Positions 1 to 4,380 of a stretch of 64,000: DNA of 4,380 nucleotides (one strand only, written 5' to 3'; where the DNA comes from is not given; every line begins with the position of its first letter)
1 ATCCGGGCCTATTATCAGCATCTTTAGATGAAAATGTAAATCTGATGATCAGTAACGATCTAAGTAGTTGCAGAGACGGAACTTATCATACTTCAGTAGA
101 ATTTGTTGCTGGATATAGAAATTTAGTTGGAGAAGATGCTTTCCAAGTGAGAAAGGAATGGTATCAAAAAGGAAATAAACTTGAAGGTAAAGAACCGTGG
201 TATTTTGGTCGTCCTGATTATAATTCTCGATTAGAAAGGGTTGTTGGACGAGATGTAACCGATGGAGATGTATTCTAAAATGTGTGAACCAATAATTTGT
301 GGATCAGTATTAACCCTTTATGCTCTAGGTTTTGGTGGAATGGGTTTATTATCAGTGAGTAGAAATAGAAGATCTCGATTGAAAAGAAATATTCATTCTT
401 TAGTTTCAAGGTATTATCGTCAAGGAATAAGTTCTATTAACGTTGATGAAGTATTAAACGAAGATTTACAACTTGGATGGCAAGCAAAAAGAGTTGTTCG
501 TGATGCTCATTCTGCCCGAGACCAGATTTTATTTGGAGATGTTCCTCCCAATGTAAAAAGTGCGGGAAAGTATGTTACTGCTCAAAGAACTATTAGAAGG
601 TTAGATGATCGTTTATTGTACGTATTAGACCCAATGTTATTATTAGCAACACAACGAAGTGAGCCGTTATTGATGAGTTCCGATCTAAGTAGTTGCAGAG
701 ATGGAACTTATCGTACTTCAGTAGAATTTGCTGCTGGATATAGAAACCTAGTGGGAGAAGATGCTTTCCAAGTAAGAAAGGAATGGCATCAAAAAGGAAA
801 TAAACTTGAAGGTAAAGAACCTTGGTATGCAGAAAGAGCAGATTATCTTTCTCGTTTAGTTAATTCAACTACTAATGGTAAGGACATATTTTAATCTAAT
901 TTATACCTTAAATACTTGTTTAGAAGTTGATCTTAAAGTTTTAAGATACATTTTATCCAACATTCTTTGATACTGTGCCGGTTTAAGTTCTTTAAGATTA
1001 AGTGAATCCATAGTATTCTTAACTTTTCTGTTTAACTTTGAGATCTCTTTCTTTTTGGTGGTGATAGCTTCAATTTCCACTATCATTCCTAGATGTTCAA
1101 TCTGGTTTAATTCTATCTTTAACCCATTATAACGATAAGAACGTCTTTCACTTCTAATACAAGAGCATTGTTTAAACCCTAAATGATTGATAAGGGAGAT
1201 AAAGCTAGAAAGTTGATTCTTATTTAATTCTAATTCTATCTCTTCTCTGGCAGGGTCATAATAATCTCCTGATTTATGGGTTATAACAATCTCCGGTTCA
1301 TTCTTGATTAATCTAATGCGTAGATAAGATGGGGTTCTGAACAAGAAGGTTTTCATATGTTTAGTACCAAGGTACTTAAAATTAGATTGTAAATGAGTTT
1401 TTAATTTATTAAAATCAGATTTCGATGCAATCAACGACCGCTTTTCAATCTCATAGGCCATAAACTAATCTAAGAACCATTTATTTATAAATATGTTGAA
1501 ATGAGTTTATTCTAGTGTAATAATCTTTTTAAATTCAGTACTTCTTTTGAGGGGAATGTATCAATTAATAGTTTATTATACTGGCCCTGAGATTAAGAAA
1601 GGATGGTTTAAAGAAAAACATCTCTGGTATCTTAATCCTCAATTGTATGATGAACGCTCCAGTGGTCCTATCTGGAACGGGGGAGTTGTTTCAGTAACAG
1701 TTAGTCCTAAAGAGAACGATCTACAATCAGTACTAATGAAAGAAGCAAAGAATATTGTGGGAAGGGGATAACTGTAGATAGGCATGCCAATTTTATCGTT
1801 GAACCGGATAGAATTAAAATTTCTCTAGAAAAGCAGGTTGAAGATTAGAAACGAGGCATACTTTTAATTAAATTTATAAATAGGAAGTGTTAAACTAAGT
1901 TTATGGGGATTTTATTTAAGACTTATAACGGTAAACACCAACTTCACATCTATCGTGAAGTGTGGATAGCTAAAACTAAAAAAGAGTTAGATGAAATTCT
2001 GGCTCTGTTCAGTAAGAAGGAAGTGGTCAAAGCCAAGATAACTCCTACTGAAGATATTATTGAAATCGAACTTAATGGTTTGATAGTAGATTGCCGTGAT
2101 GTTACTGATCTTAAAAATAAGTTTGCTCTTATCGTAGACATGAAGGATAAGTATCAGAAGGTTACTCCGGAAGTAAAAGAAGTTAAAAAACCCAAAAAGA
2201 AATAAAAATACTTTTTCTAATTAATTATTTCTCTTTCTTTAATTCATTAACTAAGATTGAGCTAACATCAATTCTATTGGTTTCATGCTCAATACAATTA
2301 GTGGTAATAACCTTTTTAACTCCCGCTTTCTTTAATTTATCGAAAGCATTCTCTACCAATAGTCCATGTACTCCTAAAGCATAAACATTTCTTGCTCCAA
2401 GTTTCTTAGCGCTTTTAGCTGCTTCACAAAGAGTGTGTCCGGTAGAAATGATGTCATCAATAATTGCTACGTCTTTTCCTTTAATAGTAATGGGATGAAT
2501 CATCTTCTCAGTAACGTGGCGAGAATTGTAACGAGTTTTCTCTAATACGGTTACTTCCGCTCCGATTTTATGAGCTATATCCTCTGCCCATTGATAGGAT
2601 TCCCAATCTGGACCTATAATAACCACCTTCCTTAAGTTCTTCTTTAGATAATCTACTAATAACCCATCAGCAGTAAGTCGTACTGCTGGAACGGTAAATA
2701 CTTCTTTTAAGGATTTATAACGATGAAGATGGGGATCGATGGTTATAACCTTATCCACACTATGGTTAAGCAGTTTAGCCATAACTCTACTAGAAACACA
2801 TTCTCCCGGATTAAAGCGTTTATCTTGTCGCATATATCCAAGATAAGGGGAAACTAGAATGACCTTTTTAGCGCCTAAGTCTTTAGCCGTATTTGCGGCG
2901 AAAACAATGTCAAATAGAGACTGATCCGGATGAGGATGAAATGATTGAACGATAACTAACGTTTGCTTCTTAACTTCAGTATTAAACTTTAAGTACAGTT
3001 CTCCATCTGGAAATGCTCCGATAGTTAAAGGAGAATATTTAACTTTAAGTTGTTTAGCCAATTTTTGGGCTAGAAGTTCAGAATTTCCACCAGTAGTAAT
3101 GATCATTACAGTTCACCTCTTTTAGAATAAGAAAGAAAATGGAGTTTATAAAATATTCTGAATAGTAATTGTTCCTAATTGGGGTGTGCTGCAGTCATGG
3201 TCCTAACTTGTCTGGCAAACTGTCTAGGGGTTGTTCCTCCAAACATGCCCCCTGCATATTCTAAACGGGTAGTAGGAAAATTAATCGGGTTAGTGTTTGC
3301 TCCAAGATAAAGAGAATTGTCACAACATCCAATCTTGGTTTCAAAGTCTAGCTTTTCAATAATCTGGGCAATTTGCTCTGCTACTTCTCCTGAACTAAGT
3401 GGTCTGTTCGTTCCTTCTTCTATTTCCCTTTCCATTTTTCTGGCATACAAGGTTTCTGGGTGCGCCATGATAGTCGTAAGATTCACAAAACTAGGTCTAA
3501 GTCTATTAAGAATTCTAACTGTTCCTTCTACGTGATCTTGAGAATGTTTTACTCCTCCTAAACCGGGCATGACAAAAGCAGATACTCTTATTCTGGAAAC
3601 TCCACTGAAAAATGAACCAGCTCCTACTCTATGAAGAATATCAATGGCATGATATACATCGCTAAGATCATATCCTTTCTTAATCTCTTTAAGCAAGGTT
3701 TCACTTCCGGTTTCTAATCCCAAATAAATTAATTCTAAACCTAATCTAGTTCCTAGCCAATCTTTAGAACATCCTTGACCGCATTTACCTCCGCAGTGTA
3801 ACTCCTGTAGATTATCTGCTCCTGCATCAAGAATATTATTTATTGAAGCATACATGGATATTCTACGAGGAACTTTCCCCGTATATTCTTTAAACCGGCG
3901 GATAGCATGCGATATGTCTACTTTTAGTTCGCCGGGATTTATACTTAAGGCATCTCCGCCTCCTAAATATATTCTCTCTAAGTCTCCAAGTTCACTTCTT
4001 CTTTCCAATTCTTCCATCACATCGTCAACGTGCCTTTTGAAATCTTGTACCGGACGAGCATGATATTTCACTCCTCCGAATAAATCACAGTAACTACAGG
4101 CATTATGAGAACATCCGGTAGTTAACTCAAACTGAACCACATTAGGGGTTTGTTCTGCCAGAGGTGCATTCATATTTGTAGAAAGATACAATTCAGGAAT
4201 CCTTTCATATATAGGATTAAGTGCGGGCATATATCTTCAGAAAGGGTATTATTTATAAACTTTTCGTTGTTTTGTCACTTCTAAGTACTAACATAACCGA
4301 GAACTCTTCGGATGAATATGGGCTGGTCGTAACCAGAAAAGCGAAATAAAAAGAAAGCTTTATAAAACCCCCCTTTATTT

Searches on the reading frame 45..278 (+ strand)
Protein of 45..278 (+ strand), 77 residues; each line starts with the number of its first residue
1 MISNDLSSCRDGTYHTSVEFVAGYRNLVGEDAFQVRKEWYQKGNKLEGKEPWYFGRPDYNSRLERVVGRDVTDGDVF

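Call 80: search_protein_families(library=padloc, alignment_id=A4, max_evalue=0.0001)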
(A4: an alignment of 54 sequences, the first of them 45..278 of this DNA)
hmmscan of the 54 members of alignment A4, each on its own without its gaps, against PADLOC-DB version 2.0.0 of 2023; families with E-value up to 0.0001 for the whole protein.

A. member 1, window:45-278:+ (77 aa): 0 families

B. families by the number of members that match (of 54 scanned): 48 families (the first 25 are shown)
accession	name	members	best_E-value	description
PDLC03014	subtilase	2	2.5e-22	-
PDLC04134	mad2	2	1.5e-18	mads_2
PDLC03963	SoFic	1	2.9e-34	-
PDLC04138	mad6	1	1e-29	mads_6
PDLC04840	PDC-S04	1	5e-29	-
PDLC04836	PDC-S04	1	8.2e-29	-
PDLC04837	PDC-S04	1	7.5e-27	-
PDLC04047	PD-T4-6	1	2e-24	-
PDLC04042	PD-T4-6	1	1e-22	-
PDLC04053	PD-T4-6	1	3.4e-21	-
PDLC03920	MkoA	1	2.6e-18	-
PDLC04966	PDC-S24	1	9.2e-17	-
PDLC04057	PD-T4-6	1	9.2e-17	-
PDLC04045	PD-T4-6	1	1.2e-16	-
PDLC04044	PD-T4-6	1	1.4e-16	-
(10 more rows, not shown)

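Call 81: search_protein_families(library=ncbifam, alignment_id=A4, max_evalue=1e-10)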
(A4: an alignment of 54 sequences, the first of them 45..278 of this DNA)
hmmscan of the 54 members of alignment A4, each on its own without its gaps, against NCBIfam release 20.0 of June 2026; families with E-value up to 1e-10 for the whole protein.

A. member 1, window:45-278:+ (77 aa): 0 families

B. families by the number of members that match (of 54 scanned): 79 families (the first 25 are shown)
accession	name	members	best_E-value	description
TIGR03921.1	T7SS_mycosin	2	2.8e-30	type VII secretion-associated serine protease mycosin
NF040553.1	SGO_0316_fam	2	4.7e-14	SGO_0316/SGO_0317 family LPXTG-anchored serine peptidase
NF040809.1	germ_prot_CspBA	2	1.3e-13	bifunctional germination protease/germinant receptor pseudoprotease CspBA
TIGR00456.1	argS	1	3.4e-148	arginine--tRNA ligase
NF002446.0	PRK01611.3-3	1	2.6e-111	arginine--tRNA ligase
NF002447.0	PRK01611.3-4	1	1.9e-104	arginine--tRNA ligase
NF005537.0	PRK07199.1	1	1.2e-98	ribose-phosphate diphosphokinase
NF002095.0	PRK00934.1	1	2.2e-78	ribose-phosphate diphosphokinase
TIGR01251.1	ribP_PPkin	1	1.1e-74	ribose-phosphate diphosphokinase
NF002320.0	PRK01259.1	1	7.9e-54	ribose-phosphate diphosphokinase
TIGR01048.1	lysA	1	2.5e-51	diaminopimelate decarboxylase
NF011396.0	PRK14821.1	1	5.5e-46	XTP/dITP diphosphatase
NF002844.0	PRK03092.1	1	1.6e-44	ribose-phosphate diphosphokinase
NF002618.0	PRK02269.1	1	6e-43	ribose-phosphate diphosphokinase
TIGR00042.1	TIGR00042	1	1.8e-40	RdgB/HAM1 family non-canonical purine NTP pyrophosphatase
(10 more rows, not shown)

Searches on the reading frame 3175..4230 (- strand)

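Call 111: search_protein_families(library=pfam, proteins=[window:3175-4230:-], max_evalue=0.00001)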
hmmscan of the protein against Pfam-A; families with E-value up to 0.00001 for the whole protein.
window:3175-4230:- (351 aa): 1 family
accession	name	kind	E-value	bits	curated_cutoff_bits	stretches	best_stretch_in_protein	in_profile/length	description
PF04055.27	Radical_SAM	-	4.5e-12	46.9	29.5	1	35-122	2-76/166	Radical SAM superfamily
